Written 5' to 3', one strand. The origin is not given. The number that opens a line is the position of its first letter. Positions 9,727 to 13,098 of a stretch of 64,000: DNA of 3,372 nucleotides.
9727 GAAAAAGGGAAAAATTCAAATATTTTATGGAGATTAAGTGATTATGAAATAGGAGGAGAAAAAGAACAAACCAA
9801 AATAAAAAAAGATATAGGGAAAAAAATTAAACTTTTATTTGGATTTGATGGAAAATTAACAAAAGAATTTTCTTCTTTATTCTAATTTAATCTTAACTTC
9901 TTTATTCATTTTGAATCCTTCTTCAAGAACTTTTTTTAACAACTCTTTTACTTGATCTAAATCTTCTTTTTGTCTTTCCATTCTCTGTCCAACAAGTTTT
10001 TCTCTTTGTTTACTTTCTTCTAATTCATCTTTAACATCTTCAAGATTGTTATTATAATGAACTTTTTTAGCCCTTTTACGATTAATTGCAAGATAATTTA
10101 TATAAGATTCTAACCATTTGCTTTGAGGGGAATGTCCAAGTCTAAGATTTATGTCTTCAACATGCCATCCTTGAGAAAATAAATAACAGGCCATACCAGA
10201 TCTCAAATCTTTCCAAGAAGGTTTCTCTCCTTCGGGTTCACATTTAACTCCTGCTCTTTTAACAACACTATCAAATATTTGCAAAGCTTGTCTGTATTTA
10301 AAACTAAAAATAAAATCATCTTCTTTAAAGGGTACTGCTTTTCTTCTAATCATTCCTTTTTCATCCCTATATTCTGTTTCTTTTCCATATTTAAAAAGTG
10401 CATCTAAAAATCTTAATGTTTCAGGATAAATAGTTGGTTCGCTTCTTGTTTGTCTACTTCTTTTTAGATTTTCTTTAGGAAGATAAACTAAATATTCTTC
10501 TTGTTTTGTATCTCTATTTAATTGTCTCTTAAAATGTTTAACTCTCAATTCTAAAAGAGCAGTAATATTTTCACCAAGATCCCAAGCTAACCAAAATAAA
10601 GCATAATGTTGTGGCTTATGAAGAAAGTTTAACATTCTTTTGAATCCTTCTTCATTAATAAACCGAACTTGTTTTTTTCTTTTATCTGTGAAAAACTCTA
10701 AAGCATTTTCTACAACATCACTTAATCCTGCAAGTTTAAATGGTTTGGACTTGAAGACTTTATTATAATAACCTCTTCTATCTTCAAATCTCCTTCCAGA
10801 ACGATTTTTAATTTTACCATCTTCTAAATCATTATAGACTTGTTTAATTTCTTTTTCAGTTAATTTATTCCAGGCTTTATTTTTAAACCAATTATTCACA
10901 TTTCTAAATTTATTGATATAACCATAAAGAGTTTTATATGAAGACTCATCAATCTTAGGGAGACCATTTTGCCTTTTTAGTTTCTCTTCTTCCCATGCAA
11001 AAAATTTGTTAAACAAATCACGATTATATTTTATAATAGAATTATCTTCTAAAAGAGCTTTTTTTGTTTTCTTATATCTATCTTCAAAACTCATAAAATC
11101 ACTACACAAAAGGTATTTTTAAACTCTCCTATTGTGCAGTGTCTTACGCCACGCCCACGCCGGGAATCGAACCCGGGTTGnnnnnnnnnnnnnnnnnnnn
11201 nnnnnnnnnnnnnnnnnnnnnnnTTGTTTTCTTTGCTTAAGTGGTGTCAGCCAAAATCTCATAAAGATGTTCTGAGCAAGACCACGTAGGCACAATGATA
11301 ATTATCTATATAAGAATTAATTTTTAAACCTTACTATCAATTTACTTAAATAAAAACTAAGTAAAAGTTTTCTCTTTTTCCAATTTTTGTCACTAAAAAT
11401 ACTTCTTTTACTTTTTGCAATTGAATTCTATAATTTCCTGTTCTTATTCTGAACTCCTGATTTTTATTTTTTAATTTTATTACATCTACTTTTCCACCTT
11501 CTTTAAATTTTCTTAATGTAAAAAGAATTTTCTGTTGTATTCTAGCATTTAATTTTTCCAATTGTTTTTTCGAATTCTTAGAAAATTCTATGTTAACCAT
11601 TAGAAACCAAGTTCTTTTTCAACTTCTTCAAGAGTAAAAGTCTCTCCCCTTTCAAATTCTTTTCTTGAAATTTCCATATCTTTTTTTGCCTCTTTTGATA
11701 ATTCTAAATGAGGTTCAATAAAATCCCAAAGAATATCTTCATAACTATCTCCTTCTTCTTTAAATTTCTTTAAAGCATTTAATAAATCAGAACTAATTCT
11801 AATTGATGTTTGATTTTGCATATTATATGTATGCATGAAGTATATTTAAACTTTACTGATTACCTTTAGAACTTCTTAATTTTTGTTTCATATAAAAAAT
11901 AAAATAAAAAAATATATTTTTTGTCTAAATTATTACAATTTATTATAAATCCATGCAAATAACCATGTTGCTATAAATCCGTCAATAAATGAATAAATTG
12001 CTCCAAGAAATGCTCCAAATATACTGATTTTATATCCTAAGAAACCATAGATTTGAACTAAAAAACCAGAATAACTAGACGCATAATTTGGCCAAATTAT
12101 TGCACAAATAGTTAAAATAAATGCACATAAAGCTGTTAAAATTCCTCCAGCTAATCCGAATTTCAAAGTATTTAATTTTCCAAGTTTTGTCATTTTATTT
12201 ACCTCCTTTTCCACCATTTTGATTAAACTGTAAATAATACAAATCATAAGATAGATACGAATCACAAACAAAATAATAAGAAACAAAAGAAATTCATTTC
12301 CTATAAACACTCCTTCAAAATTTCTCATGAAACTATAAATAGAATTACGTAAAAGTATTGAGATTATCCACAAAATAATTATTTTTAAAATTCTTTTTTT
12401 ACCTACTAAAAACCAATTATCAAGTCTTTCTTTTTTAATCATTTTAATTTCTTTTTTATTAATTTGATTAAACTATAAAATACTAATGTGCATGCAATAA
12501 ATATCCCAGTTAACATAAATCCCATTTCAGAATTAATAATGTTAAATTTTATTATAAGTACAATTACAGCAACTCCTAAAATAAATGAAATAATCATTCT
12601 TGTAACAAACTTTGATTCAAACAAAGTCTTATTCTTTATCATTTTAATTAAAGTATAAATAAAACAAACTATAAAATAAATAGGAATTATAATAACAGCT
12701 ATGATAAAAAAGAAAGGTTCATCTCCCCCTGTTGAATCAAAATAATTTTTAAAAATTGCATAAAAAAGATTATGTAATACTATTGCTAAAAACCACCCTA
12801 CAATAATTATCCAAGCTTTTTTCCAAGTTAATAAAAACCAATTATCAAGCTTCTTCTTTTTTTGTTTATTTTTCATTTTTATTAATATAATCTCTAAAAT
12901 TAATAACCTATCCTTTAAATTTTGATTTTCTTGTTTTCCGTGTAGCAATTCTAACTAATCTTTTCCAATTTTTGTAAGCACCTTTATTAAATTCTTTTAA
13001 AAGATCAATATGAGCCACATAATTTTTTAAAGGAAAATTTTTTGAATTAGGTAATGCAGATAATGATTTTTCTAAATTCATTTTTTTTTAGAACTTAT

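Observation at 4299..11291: Integrative element at tRNA-Asp(GUC): tyrosine integrase, small serine recombinase, 586-aa unknown protein with iteron-like array, RHH protein. Left boundary not in window.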

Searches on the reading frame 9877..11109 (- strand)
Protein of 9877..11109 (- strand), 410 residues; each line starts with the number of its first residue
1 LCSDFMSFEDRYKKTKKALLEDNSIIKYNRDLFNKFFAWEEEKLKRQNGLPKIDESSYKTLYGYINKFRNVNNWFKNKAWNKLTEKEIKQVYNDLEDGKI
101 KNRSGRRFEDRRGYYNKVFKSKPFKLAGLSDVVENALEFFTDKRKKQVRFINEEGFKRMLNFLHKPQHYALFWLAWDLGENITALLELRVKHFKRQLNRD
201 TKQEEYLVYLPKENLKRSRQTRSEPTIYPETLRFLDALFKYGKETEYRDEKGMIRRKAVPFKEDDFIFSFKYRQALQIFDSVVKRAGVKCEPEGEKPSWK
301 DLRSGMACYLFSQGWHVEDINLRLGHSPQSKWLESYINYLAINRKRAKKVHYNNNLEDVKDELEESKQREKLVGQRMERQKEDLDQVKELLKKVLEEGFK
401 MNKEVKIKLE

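Call 9: search_protein_families(library=pfam, proteins=[window:9877-11109:-], max_evalue=0.1)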
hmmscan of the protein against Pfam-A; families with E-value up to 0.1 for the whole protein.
window:9877-11109:- (410 aa): 3 families
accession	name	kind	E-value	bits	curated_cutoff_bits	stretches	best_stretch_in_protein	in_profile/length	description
PF00589.27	Phage_integrase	-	0.0044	17.3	27.1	1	258-336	87-165/172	Phage integrase family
PF04864.19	Alliinase_C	-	0.039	13.3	22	1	60-112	286-338/363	Allinase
PF02899.23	Phage_int_SAM_1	-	0.041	14.6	22.3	0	55-106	13-66/83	Phage integrase, N-terminal SAM-like domain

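Call 30: search_protein_families(library=phrogs, proteins=[window:9877-11109:-], max_evalue=0.01)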
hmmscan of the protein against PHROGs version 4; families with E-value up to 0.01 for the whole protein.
window:9877-11109:- (410 aa): 1 family
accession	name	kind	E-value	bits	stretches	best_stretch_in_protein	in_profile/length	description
phrog_1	-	integration and excision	2.8e-13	51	1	27-366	160-462/611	integrase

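Call 35: search_solved_structures(query=window:9877-11109:-, max_evalue=1, show_alignments=1)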
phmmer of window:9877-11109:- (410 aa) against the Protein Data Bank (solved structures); distinct sequences matched with E-value up to 1: 0.

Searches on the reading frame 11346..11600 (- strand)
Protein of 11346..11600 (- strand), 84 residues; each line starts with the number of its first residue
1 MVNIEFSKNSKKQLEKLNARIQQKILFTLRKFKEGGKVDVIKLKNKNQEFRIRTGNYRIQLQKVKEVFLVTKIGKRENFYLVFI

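Call 10: search_protein_families(library=pfam, proteins=[window:11346-11600:-], max_evalue=0.1)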
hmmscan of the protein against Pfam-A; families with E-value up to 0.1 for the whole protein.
window:11346-11600:- (84 aa): 1 family
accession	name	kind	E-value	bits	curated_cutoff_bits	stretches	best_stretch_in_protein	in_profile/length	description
PF05016.21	ParE_toxin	-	0.00042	21.3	23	1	4-77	1-86/89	ParE toxin of type II toxin-antitoxin system, parDE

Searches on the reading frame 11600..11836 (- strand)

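Call 10: search_protein_families(library=pfam, proteins=[window:11600-11836:-], max_evalue=0.1)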
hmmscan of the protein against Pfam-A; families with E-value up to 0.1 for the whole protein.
window:11600-11836:- (78 aa): 3 families
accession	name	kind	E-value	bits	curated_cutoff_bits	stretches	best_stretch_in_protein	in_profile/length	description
PF02697.20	VAPB_antitox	-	0.00046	21.3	27.9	1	11-75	2-60/69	Putative antitoxin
PF24434.1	DUF7557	-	0.0011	18.8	25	1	10-36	2-28/45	Family of unknown function (DUF7557)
PF04867.17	DUF643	-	0.084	13.9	25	0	20-63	38-84/114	Protein of unknown function (DUF643)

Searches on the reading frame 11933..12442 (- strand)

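Call 10: search_protein_families(library=pfam, proteins=[window:11933-12442:-], max_evalue=0.1)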
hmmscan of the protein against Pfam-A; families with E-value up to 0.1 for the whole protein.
window:11933-12442:- (169 aa): 1 family
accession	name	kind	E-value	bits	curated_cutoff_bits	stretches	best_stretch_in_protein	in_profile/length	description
PF18926.5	DUF5676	-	7.4e-06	27.2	27.6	1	91-168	1-81/82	2TM family of unknown function (DUF5676)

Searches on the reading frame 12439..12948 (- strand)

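Call 10: search_protein_families(library=pfam, proteins=[window:12439-12948:-], max_evalue=0.1)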
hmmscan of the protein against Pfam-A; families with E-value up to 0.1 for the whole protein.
window:12439-12948:- (169 aa): 1 family
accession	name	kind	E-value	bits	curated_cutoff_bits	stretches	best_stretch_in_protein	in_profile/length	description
PF02674.22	Colicin_V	-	0.018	15.5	29.3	1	48-133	27-111/144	Colicin V production protein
